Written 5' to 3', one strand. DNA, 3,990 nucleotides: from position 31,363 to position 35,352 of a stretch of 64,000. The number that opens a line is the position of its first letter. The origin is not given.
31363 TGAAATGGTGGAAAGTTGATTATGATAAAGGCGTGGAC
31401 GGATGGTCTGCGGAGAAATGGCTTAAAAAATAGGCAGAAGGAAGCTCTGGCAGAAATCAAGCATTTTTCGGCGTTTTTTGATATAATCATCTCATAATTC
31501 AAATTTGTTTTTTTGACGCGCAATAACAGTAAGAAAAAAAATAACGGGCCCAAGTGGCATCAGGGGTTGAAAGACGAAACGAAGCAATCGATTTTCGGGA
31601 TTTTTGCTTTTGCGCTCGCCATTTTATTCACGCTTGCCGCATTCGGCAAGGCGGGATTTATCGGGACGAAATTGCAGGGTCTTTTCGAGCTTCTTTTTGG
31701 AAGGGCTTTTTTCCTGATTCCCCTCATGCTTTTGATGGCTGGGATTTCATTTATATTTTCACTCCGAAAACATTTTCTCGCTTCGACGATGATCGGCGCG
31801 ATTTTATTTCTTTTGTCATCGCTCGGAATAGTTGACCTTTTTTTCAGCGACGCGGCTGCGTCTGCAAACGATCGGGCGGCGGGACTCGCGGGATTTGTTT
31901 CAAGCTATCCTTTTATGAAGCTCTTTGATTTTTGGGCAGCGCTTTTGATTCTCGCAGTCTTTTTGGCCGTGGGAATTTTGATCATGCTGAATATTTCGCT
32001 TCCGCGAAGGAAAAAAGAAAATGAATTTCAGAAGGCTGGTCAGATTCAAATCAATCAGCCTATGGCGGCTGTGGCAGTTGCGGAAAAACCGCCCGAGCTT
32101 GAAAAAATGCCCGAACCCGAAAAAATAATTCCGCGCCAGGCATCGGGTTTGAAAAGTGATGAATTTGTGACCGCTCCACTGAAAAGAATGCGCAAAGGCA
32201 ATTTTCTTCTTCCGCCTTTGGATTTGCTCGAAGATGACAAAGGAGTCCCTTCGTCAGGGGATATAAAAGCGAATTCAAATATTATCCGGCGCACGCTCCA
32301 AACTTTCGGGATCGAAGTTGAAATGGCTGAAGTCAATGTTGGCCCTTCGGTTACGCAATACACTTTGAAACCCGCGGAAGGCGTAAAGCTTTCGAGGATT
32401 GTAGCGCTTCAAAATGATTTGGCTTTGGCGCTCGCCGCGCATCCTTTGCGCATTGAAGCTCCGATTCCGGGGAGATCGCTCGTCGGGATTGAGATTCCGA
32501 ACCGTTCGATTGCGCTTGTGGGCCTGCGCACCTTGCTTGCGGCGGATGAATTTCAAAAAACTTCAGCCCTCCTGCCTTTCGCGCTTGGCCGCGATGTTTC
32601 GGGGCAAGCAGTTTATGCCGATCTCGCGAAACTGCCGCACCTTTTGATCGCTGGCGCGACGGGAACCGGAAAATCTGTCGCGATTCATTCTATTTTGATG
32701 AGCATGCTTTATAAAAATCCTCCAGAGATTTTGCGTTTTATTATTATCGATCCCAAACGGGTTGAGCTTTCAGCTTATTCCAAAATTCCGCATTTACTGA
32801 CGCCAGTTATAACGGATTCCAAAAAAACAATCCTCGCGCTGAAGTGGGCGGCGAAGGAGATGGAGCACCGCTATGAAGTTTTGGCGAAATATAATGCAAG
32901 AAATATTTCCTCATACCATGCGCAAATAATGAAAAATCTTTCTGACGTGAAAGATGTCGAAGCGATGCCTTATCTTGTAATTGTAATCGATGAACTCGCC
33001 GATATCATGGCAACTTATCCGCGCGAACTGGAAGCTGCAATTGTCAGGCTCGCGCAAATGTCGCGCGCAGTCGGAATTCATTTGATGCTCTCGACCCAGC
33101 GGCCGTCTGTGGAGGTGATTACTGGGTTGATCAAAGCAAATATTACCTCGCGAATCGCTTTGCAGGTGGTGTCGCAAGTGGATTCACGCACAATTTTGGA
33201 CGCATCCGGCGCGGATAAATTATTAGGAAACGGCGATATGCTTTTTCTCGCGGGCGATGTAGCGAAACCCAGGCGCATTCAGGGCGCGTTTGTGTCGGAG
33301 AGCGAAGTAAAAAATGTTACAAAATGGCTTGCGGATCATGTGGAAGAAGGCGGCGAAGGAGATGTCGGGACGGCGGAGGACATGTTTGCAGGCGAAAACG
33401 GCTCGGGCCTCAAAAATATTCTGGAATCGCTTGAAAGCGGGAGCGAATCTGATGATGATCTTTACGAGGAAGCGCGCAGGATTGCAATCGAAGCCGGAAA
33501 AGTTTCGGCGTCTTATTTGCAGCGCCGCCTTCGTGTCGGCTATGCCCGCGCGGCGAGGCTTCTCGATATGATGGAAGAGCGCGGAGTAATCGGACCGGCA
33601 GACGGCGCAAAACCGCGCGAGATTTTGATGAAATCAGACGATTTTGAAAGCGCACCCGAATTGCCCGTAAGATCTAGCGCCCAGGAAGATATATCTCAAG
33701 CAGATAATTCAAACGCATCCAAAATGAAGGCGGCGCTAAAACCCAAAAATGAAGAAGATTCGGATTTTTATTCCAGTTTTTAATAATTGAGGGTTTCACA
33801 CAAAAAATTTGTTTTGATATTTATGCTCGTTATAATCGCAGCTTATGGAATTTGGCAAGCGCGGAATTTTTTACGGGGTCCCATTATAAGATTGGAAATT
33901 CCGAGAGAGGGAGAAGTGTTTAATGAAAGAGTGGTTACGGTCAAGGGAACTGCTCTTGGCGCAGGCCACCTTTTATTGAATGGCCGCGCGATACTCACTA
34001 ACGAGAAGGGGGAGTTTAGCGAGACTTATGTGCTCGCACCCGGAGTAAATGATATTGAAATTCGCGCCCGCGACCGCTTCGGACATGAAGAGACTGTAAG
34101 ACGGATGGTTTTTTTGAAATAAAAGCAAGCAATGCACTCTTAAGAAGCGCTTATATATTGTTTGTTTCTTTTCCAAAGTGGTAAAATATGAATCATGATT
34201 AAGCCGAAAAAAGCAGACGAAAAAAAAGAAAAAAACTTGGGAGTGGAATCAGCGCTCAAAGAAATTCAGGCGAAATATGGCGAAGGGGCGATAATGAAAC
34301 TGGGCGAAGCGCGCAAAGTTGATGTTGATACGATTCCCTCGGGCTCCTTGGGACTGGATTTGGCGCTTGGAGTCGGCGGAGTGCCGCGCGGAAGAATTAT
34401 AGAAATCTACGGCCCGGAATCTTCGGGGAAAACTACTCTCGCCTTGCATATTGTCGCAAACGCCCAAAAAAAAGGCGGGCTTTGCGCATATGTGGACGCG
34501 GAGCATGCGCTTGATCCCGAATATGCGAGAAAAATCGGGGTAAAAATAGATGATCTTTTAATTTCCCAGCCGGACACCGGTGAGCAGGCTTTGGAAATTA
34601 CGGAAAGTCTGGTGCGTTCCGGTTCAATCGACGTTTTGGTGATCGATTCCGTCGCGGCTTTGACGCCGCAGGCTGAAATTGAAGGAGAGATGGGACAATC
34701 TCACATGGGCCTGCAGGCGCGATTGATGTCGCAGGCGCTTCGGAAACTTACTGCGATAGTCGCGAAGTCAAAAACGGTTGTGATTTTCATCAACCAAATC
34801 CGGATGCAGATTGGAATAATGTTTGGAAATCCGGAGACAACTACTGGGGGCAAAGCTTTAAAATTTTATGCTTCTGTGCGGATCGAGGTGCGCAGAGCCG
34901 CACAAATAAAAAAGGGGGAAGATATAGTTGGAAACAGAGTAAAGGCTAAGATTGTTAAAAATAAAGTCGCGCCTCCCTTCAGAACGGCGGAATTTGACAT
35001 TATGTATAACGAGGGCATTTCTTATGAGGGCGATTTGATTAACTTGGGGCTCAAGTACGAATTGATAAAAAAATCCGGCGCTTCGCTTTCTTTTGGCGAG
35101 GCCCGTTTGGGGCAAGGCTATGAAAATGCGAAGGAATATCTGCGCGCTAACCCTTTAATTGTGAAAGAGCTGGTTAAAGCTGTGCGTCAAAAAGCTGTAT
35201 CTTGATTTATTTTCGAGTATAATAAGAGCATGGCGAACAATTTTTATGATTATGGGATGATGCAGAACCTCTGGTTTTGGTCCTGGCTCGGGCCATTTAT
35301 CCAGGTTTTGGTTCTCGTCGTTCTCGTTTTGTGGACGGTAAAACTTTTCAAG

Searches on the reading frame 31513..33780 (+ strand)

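Call 56: search_protein_families(library=pfam, proteins=[window:31513-33780:+], max_evalue=0.001)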
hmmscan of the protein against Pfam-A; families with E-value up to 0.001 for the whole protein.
window:31513-33780:+ (756 aa): 5 families
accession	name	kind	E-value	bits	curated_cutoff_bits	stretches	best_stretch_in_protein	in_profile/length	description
PF01580.24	FtsK_SpoIIIE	-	2.1e-57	194.6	24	1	338-533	2-221/221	FtsK/SpoIIIE family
PF17854.6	FtsK_alpha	-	4.9e-30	104.2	22.9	1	233-330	1-101/101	FtsK alpha domain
PF09397.16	FtsK_gamma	-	1.5e-27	95.5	30.6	1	646-706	2-62/63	Ftsk gamma domain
PF13491.11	FtsK_4TM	-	4.5e-10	39.9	23.1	1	47-163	47-163/171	4TM region of DNA translocase FtsK/SpoIIIE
PF01935.23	DUF87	-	0.00022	21.8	23.2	1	363-415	10-61/220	Helicase HerA, central domain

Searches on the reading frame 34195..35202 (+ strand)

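Call 56: search_protein_families(library=pfam, proteins=[window:34195-35202:+], max_evalue=0.001)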
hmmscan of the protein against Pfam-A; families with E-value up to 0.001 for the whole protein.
window:34195-35202:+ (336 aa): 9 families
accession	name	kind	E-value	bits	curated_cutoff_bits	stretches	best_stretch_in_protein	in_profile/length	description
PF00154.27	RecA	-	9.9e-140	464.9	27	1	17-276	3-262/262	recA bacterial DNA recombination protein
PF21096.2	RecA_C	-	2.1e-16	60.2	27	1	279-333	1-55/57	RecA C-terminal domain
PF08423.17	Rad51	-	1.9e-09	37.6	22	1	44-236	5-213/244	Rad51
PF06745.19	ATPase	-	3.5e-08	33.5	26.6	1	48-119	2-75/231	KaiC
PF01637.24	ATPase_2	-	3.9e-07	30.5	33.2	1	67-204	21-121/225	ATPase domain predominantly from Archaea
PF02283.22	CobU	-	1.3e-05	25.3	27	1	71-206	3-129/168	Cobinamide kinase / cobinamide phosphate guanyltransferase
PF13191.12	AAA_16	-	2.4e-05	25.3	32.6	1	64-201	22-140/167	AAA ATPase domain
PF13481.12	AAA_25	-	0.00046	20.3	27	0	62-157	29-156/195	AAA domain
PF13401.12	AAA_22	-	0.00074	20.3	27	0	67-161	6-97/130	AAA domain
